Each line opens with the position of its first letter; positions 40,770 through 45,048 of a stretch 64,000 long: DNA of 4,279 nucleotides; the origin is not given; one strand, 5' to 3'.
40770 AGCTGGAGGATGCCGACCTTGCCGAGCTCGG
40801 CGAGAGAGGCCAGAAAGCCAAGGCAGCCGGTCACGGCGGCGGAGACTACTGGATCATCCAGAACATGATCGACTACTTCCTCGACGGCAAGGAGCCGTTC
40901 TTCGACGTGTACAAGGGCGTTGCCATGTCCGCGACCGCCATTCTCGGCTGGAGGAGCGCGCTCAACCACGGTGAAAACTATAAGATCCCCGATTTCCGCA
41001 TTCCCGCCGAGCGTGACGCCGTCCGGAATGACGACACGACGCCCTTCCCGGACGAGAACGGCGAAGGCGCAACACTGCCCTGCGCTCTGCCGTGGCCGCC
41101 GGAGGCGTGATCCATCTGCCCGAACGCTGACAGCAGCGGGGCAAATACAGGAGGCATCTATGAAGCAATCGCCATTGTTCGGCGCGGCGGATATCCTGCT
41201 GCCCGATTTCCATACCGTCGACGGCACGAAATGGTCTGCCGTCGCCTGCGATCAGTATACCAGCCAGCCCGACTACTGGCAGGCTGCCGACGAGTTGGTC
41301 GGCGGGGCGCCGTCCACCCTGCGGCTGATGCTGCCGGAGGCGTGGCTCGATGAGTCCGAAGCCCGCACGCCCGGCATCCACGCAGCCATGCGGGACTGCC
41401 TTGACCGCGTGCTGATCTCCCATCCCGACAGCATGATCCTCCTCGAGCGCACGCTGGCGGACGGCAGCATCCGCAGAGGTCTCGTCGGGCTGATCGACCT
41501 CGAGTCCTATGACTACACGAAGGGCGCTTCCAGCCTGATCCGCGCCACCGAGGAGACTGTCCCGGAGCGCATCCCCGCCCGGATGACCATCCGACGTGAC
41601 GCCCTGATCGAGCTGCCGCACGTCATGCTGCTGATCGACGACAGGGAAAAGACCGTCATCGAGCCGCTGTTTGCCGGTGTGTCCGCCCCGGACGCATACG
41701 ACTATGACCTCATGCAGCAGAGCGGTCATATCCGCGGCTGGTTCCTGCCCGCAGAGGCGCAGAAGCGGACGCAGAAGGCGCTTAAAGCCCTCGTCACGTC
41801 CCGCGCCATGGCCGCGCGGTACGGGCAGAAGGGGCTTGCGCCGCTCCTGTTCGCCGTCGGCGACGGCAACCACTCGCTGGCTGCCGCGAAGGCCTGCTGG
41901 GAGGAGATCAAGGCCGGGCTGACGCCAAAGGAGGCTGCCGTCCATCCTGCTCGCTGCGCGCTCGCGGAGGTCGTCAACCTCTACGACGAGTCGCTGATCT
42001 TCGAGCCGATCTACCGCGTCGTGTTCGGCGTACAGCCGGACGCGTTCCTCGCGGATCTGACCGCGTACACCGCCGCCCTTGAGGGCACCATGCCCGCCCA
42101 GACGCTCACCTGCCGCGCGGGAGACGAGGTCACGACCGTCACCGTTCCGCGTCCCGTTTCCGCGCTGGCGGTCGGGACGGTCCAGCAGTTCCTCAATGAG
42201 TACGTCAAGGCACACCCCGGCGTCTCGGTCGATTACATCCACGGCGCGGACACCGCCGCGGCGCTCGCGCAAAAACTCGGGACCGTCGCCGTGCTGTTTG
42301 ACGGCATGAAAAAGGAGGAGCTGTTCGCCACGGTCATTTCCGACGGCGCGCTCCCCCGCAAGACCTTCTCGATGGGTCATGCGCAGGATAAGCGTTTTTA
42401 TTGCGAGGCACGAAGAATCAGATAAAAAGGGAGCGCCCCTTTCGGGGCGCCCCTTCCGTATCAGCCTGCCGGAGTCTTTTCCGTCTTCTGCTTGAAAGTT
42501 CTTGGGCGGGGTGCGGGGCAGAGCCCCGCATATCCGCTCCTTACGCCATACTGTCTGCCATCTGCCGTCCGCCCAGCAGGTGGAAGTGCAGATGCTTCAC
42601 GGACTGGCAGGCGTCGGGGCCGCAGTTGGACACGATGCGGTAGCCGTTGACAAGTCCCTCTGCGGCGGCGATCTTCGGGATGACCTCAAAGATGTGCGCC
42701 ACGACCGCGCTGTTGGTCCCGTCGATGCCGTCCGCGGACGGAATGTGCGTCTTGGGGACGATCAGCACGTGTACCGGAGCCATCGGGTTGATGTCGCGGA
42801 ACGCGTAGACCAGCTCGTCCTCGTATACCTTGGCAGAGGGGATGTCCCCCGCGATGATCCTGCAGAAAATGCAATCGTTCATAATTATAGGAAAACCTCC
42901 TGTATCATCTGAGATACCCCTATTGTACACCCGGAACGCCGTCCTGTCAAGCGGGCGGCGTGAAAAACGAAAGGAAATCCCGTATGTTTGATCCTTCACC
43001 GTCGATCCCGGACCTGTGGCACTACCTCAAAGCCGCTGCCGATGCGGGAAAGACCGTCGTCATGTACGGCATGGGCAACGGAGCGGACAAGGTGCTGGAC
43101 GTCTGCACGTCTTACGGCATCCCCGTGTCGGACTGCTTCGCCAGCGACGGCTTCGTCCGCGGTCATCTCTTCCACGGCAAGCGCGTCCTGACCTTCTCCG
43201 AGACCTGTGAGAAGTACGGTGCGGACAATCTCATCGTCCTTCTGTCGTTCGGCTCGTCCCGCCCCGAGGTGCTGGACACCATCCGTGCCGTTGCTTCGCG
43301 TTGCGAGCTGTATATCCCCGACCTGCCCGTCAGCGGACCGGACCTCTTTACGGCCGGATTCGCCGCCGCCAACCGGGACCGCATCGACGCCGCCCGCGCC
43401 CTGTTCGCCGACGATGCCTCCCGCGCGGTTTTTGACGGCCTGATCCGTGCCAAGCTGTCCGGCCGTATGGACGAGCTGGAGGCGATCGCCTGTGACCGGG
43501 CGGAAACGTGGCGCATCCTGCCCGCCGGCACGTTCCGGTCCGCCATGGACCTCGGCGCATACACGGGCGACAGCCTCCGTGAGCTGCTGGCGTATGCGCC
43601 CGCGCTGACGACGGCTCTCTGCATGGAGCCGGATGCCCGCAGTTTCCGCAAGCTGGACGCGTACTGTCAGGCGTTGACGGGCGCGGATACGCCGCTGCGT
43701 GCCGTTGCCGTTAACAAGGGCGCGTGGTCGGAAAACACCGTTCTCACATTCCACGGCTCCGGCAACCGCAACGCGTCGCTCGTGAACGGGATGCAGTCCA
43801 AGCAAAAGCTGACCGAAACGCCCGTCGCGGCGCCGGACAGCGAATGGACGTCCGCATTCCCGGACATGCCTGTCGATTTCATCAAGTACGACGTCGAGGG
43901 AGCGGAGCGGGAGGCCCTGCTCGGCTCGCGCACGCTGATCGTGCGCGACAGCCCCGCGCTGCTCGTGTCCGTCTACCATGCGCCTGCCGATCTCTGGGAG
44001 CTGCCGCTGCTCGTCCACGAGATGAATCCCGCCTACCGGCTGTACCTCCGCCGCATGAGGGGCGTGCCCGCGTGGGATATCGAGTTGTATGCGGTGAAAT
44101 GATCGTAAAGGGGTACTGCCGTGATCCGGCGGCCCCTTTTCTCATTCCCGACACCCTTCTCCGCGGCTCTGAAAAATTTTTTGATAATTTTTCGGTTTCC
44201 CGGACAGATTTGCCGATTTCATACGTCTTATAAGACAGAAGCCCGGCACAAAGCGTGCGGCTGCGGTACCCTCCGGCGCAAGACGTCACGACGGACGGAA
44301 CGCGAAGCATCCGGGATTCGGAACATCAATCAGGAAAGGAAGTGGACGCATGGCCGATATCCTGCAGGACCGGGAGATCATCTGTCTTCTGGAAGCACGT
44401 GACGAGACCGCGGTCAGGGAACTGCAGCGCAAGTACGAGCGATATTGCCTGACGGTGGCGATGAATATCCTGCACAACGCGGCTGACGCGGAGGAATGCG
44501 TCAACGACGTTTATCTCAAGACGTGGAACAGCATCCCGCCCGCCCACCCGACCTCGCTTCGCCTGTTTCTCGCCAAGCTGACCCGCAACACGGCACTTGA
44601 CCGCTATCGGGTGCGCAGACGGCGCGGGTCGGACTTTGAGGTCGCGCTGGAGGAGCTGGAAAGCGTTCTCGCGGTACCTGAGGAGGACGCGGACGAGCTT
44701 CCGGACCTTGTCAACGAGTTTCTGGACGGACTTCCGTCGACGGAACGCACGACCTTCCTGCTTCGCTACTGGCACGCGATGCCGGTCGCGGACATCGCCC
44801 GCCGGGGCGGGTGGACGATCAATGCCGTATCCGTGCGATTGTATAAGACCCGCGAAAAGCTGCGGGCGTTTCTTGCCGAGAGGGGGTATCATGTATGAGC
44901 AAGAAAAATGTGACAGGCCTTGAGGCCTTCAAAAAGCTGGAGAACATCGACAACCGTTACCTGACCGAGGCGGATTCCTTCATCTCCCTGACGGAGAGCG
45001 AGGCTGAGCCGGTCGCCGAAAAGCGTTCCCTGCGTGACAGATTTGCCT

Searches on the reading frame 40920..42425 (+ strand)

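Call 40: search_protein_families(library=pfam, proteins=[window:40920-42425:+], max_evalue=0.00001)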
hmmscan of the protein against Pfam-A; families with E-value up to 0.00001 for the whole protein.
window:40920-42425:+ (501 aa): 1 family
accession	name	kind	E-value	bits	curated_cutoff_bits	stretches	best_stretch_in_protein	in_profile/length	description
PF06245.16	DUF1015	-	6.3e-53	180.2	25.8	1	103-425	13-322/325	Protein of unknown function (DUF1015)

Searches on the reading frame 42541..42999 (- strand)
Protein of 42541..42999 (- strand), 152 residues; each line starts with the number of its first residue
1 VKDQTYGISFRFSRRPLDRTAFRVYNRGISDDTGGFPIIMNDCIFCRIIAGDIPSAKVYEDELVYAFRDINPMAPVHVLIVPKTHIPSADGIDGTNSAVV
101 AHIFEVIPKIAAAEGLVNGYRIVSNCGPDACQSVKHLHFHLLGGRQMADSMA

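Call 56: find_encoding_contigs(protein=window:42541-42999:-, flank=3000, max_places=8)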
Protein window:42541-42999:- (152 aa): no gene with exactly this product is on record in the collection.
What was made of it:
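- Tried and rejected: Nothing found (call 56).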

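Call 74: search_protein_families(library=pfam, proteins=[window:42541-42999:-], max_evalue=0.00001)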
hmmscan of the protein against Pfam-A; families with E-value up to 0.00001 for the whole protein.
window:42541-42999:- (152 aa): 2 families
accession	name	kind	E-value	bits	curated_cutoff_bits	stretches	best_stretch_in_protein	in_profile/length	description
PF01230.28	HIT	-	6.6e-27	94.5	21.5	1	51-146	2-97/98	HIT domain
PF11969.13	DcpS_C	-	1.6e-22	80.6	24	1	43-144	2-102/114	Scavenger mRNA decapping enzyme C-term binding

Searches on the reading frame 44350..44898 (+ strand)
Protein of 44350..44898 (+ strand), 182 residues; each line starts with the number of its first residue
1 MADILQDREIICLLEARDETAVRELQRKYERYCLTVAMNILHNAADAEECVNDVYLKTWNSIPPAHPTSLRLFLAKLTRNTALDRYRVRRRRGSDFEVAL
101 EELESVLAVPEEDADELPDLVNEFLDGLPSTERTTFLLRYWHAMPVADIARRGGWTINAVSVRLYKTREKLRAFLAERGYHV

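Call 75: search_protein_families(library=pfam, proteins=[window:44350-44898:+], max_evalue=0.00001)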
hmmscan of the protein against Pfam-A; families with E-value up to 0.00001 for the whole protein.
window:44350-44898:+ (182 aa): 3 families
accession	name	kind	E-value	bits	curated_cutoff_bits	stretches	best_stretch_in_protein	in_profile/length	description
PF08281.18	Sigma70_r4_2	-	1.7e-10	40.8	25.7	1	123-171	6-54/54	Sigma-70, region 4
PF04542.20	Sigma70_r2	-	4.3e-10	39.7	24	1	27-92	3-71/71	Sigma-70 region 2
PF04545.22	Sigma70_r4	-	4e-06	26.7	24.1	0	125-173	2-50/50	Sigma-70, region 4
